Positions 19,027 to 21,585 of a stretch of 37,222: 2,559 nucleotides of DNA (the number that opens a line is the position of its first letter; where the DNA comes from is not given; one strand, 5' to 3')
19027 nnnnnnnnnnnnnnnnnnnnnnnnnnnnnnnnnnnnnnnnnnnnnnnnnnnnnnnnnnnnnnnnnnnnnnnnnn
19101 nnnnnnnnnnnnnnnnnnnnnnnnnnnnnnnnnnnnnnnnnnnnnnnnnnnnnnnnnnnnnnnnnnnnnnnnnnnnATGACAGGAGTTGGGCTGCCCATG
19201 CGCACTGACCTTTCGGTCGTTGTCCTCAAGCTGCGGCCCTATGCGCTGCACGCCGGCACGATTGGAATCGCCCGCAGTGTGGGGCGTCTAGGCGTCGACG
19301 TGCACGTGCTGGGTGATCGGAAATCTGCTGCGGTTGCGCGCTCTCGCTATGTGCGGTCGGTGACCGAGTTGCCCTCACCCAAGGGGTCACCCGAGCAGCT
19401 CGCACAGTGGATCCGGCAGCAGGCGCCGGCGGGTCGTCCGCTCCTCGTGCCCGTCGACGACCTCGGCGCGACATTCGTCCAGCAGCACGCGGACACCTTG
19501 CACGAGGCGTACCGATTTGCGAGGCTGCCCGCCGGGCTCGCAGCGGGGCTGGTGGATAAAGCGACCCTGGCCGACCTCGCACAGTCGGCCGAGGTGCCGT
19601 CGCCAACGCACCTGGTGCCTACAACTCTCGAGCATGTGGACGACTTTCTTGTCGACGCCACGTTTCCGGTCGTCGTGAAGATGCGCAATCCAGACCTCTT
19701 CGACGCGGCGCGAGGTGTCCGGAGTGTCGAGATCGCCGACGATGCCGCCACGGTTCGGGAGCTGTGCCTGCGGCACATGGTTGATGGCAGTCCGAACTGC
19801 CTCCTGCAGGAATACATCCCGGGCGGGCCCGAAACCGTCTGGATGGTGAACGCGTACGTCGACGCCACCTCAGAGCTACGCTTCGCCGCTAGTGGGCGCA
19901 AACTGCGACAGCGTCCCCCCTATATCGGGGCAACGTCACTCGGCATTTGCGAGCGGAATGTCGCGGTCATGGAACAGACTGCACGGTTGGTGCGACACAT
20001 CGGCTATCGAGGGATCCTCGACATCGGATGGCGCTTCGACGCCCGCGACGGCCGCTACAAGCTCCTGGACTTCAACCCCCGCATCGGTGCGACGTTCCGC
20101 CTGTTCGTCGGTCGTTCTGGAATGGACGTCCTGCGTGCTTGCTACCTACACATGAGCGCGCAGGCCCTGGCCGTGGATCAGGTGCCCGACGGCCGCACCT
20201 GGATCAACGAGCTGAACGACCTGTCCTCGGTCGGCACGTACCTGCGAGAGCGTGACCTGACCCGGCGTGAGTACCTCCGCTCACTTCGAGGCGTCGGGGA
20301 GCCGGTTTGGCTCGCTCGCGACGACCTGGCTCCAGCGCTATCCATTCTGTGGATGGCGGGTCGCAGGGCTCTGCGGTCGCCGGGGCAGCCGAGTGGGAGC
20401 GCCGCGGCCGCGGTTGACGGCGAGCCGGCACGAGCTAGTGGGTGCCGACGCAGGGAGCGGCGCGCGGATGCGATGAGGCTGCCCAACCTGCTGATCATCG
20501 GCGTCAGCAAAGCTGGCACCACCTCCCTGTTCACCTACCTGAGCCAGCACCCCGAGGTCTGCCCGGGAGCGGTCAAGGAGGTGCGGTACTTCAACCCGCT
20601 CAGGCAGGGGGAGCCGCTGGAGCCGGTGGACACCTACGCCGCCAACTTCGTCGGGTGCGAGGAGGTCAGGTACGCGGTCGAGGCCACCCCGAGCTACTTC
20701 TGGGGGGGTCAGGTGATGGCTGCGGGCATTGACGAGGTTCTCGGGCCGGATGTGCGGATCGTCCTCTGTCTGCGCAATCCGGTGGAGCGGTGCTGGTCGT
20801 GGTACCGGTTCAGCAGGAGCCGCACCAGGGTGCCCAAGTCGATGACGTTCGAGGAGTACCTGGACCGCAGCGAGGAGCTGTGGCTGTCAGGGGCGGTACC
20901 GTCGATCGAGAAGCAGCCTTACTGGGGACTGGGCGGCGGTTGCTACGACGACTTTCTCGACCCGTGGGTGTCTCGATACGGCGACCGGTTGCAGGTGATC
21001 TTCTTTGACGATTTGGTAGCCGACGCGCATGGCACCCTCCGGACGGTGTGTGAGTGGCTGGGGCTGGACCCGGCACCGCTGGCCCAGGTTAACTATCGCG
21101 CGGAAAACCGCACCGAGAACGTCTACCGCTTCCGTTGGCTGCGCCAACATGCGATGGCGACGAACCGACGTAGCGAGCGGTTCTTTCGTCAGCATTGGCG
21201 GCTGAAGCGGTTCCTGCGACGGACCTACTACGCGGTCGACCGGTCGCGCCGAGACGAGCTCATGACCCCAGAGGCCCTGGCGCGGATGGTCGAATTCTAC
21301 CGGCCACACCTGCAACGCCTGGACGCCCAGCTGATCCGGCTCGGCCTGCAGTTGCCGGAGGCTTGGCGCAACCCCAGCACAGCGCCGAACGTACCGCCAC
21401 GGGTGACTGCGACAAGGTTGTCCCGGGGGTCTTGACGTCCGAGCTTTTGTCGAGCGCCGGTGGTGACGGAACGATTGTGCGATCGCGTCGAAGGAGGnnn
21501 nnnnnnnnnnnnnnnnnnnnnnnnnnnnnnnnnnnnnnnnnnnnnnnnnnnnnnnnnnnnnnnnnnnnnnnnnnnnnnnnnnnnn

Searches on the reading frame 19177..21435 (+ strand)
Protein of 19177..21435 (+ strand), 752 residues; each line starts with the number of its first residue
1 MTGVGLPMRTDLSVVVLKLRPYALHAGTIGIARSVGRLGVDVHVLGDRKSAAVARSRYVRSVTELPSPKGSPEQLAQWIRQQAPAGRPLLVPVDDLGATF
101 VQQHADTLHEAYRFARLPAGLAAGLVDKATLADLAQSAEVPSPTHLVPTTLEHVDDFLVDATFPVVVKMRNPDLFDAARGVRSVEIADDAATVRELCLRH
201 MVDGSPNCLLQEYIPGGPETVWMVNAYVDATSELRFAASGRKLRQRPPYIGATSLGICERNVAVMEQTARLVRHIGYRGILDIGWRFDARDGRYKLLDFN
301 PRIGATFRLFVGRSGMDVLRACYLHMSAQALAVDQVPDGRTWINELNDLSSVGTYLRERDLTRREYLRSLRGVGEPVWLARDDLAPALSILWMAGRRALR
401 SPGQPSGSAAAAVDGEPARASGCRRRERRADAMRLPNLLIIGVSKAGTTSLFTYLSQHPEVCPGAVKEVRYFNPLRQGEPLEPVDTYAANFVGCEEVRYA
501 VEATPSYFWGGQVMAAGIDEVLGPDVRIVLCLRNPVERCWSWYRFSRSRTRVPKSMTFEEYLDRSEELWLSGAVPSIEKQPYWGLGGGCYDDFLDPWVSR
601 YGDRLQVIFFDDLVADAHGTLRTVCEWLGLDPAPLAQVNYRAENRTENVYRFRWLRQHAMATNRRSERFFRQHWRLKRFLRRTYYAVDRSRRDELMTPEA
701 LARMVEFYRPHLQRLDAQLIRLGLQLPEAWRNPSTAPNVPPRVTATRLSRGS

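Call 3: search_protein_families(library=pfam, proteins=[window:19177-21435:+], max_evalue=0.01)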
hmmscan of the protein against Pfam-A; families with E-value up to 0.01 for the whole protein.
window:19177-21435:+ (752 aa): 3 families
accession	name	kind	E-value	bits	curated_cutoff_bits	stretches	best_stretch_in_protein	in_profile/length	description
PF00685.33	Sulfotransfer_1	-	2.6e-13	50.4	22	1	436-671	2-224/255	Sulfotransferase domain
PF13469.12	Sulfotransfer_3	-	2.4e-11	44.8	27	1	498-631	102-213/216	Sulfotransferase family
PF02786.22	CPSase_L_D2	-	0.0029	17.6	19.8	0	244-308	120-185/211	Carbamoyl-phosphate synthase L chain, ATP binding domain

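Call 4: search_protein_families(library=ncbifam, proteins=[window:19177-21435:+], max_evalue=0.01)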
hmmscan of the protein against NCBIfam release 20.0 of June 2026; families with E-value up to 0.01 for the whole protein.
window:19177-21435:+ (752 aa): 3 families
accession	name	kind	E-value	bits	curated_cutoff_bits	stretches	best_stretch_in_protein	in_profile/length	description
NF009406.0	PRK12767.1-5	equivalog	2.2e-06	27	271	1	172-309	150-277/327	carbamoyl phosphate synthase-like protein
NF009404.0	PRK12767.1-3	equivalog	9e-05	21.5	316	1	89-321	72-301/344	carbamoyl phosphate synthase-like protein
NF002563.0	PRK02186.1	subfamily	0.00044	18.6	625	1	127-218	107-192/890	argininosuccinate lyase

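Call 7: find_homologous_proteins(query=window:19177-21435:+, max_evalue=0.00001)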
Query window:19177-21435:+ (752 aa): 1868 proteins with E <= 0.00001 among 8000 candidates; the best 120 are listed.
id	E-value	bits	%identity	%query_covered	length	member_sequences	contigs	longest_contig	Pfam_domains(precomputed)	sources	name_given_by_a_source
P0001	2.4e-264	897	99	54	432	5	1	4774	-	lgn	-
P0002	8.4e-157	542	65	51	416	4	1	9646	-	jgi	-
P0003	3.0e-156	540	64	52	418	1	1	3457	-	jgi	jgi:D-aspartate ligase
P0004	6.1e-156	539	64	51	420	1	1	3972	-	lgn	-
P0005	5.1e-151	522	64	51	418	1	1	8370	-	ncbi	-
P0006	2.0e-146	507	60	52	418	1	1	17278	-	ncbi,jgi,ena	-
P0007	1.4e-145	504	61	51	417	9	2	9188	-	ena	-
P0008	6.4e-145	502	57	54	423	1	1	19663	-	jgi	jgi:D-aspartate ligase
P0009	6.3e-140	486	60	51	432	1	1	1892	-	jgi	jgi:D-aspartate ligase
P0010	1.2e-138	482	57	53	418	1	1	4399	-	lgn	-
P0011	4.2e-135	470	58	50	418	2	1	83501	-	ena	-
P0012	6.5e-135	469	59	50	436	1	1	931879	-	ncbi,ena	-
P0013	3.1e-132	460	54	55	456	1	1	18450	PF13549.12,PF02655.20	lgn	-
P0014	2.1e-121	425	53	51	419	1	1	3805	-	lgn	-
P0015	3.5e-120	421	53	52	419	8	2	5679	-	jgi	jgi:predicted ATP-grasp superfamily ATP-dependent carboligase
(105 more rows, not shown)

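Call 11: find_encoding_contigs(protein=P0001, flank=5000, max_places=6)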
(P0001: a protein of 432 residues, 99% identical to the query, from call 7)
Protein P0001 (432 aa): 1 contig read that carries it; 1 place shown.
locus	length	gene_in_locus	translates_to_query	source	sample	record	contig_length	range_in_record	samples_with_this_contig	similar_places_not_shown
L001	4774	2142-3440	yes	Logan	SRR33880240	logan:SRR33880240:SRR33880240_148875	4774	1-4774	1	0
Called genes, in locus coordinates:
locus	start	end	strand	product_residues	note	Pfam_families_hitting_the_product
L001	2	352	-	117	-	?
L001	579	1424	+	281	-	PF02679:ComA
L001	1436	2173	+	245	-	PF04029:2-ph_phosp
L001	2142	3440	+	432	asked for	-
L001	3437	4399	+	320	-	PF00685:Sulfotransfer_1, PF13469:Sulfotransfer_3 (weak)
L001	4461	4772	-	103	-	?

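Call 17: find_encoding_contigs(protein=P0006, flank=6000, max_places=2)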
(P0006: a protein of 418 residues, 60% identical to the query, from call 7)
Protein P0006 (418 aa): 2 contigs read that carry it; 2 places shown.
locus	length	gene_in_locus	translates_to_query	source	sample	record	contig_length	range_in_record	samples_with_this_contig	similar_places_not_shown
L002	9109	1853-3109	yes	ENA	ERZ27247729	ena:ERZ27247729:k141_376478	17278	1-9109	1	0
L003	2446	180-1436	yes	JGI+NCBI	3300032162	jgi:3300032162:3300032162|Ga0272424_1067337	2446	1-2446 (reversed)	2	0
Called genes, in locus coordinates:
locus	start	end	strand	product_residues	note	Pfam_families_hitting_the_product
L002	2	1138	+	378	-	?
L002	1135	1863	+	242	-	PF04029:2-ph_phosp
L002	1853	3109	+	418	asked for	-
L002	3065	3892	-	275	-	PF13489:Methyltransf_23, PF01209:Ubie_methyltran (weak), PF08241:Methyltransf_11, PF08242:Methyltransf_12, PF13649:Methyltransf_25, PF13847:Methyltransf_31 (weak)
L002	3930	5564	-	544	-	PF22058:X25_BaPul_like (faint)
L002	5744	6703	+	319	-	PF13621:Cupin_8 (weak)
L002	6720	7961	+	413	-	PF13480:Acetyltransf_6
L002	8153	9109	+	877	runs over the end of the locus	PF22148:Fervidolysin_NPro-like, PF00082:Peptidase_S8, PF13313:DUF4082 (faint)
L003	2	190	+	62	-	?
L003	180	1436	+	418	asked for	-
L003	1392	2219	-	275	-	PF13489:Methyltransf_23, PF01209:Ubie_methyltran (weak), PF08241:Methyltransf_11, PF08242:Methyltransf_12, PF13649:Methyltransf_25, PF13847:Methyltransf_31 (weak)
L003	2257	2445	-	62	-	?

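Call 18: find_encoding_contigs(protein=P0012, flank=6000, max_places=2)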
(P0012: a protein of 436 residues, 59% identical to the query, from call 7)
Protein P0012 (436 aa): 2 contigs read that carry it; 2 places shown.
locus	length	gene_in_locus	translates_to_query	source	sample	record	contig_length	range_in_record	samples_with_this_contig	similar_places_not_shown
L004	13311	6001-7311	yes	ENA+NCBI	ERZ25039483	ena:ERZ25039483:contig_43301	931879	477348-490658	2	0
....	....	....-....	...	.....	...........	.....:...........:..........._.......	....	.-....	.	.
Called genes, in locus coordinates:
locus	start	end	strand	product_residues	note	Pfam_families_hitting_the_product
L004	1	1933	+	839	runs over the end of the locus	PF08433:KTI12 (weak), PF13671:AAA_33, PF00149:Metallophos, PF16542:PNKP_ligase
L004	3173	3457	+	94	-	PF02371:Transposase_20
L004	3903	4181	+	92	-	-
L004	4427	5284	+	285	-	PF02679:ComA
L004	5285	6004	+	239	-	PF04029:2-ph_phosp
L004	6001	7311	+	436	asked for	-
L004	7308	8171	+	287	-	PF01209:Ubie_methyltran, PF02353:CMAS (weak), PF03141:Methyltransf_29 (weak), PF13489:Methyltransf_23, PF13847:Methyltransf_31, PF08241:Methyltransf_11, PF08242:Methyltransf_12, PF13649:Methyltransf_25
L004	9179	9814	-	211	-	-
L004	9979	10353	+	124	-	PF07291:MauE (weak), PF13564:DoxX_2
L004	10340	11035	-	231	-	-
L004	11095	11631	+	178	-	PF06197:DUF998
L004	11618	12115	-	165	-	PF09656:PGPGW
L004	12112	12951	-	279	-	PF00520:Ion_trans, PF07885:Ion_trans_2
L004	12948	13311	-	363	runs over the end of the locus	PF07885:Ion_trans_2, PF22614:Slo-like_RCK (faint), PF02254:TrkA_N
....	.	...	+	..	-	?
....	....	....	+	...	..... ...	-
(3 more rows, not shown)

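Call 19: find_encoding_contigs(protein=P0002, flank=6000, max_places=2)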
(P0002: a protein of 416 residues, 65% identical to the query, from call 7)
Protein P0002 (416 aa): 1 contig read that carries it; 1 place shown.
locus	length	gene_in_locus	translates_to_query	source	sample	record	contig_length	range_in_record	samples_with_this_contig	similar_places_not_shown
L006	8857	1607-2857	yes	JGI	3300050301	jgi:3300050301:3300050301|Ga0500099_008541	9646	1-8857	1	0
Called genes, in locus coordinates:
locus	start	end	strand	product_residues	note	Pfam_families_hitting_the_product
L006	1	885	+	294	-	?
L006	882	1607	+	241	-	PF04029:2-ph_phosp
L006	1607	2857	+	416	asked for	-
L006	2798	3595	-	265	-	PF02353:CMAS (weak), PF01209:Ubie_methyltran, PF06325:PrmA (weak), PF13489:Methyltransf_23, PF13847:Methyltransf_31, PF08241:Methyltransf_11, PF08242:Methyltransf_12, PF13649:Methyltransf_25, +2 more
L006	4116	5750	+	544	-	PF17957:Big_7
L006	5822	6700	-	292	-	PF08007:JmjC_2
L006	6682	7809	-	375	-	PF13480:Acetyltransf_6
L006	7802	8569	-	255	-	PF01522:Polysacc_deac_1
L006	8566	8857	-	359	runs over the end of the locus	?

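Call 20: find_related_loci(query=window:19177-21435:+, collection=genome_contigs, flank=4000)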
Query window:19177-21435:+ (752 aa) in genome_contigs; peptide patterns used: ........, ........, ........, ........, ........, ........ (x = any residue, [..] = any of these).
50 stretches matched a pattern, but none encodes a relative of the query by tblastn (E <= 1e-3).

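Call 30: search_protein_representatives(protein=window:19177-21435:+)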
Query: 752 residues. Proteins with E-value up to 0.001 (for the whole library): 28653; up to 1e-10: 7892; up to 1e-30: 645. The best 150 are listed.
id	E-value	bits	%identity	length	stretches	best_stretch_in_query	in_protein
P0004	2.0e-156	538.7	63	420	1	8-398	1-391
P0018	5.5e-103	362.0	51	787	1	13-391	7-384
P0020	1.3e-99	350.8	48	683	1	10-406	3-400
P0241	2.8e-95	336.5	48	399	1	9-401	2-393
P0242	2.6e-93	330.0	47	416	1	10-393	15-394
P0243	9.2e-92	324.9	51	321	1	412-731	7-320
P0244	3.1e-90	319.8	62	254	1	8-261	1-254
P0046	4.5e-90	319.3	45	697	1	11-413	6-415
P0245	8.8e-90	318.3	43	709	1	10-408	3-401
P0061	4.3e-89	316.0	45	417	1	14-394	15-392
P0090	2.8e-87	310.0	42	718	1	9-394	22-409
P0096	5.3e-87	309.1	43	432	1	6-391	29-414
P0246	1.8e-85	304.1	44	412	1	7-401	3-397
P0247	8.5e-85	301.8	45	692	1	14-405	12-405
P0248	1.4e-83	297.9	46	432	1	23-401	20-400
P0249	1.0e-82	295.0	31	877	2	26-412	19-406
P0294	3.3e-67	243.7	49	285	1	386-615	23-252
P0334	1.2e-60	222.0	40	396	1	397-725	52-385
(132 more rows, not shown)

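Call 35: list_cluster_members(proteins=[window:19177-21432:+, window:19198-21432:+, window:20473-21432:+, window:17614-18456:+, window:18471-19205:+, window:9380-10975:+, window:23694-25259:+, window:21501-22259:-, window:25259-26233:+])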
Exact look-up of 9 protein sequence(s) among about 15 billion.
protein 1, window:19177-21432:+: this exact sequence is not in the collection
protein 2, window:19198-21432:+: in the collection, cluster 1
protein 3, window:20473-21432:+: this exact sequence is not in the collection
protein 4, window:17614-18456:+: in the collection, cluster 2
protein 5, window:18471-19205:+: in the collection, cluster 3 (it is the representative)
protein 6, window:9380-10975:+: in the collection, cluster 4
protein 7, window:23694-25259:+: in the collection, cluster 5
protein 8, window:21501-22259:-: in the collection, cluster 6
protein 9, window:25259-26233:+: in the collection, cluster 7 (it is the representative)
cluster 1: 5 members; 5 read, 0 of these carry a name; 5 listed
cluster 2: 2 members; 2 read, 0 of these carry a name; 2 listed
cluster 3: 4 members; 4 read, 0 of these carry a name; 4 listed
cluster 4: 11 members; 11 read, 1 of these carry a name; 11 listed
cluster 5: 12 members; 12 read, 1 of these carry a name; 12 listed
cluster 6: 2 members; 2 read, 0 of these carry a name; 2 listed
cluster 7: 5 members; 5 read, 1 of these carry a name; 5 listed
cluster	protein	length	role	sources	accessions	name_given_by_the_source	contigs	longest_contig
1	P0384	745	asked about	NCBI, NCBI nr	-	-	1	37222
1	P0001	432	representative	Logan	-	-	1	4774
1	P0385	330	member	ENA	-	-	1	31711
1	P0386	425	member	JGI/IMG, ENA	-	-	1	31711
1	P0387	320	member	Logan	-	-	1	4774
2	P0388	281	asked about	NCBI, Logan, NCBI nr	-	-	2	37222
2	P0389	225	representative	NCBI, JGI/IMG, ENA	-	-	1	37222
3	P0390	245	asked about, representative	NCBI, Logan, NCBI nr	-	-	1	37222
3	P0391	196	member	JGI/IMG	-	-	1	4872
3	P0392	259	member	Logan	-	-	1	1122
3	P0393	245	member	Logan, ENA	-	-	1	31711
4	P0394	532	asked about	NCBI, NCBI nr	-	-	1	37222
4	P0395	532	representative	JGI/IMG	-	-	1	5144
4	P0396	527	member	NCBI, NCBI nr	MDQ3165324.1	MAG: methionine--tRNA ligase, partial [Actinomycetota bacterium] | methionine--tRNA ligase [Actinomycetota bacterium]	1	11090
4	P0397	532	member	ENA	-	-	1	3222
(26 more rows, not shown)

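Call 37: find_encoding_contigs(protein=P0386, flank=4000, max_places=4)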
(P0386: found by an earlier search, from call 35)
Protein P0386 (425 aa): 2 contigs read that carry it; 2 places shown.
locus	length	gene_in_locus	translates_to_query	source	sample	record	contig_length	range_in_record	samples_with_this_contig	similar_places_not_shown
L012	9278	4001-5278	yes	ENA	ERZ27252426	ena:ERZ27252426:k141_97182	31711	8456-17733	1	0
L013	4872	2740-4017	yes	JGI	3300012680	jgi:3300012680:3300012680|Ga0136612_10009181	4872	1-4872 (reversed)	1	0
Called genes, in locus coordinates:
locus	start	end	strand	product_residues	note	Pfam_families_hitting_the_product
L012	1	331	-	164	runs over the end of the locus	PF01047:MarR, PF12802:MarR_2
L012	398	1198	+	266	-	PF05175:MTS, PF13489:Methyltransf_23, PF13847:Methyltransf_31, PF08241:Methyltransf_11, PF08242:Methyltransf_12, PF13649:Methyltransf_25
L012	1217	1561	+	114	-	PF00903:Glyoxalase (weak)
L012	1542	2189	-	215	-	PF00440:TetR_N, PF19344:TetR_C_32 (weak), PF21943:TetR_C_46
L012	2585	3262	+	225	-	PF02679:ComA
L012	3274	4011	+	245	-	PF04029:2-ph_phosp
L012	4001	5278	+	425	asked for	-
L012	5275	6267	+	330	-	PF00685:Sulfotransfer_1, PF13469:Sulfotransfer_3 (weak)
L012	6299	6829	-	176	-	PF08241:Methyltransf_11, PF13649:Methyltransf_25 (weak)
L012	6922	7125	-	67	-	-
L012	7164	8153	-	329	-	PF00487:FA_desaturase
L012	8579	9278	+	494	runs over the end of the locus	PF00483:NTP_transferase, PF01128:IspD, PF12804:NTP_transf_3, PF25087:GMPPB_C (faint), PF00132:Hexapep (faint)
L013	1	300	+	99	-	?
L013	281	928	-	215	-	PF00440:TetR_N, PF19344:TetR_C_32 (weak), PF21943:TetR_C_46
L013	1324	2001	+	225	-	PF02679:ComA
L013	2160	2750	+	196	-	PF04029:2-ph_phosp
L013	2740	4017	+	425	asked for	-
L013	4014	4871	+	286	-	?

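Call 59: find_encoding_contigs(protein=P0384, flank=3000, max_places=5)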
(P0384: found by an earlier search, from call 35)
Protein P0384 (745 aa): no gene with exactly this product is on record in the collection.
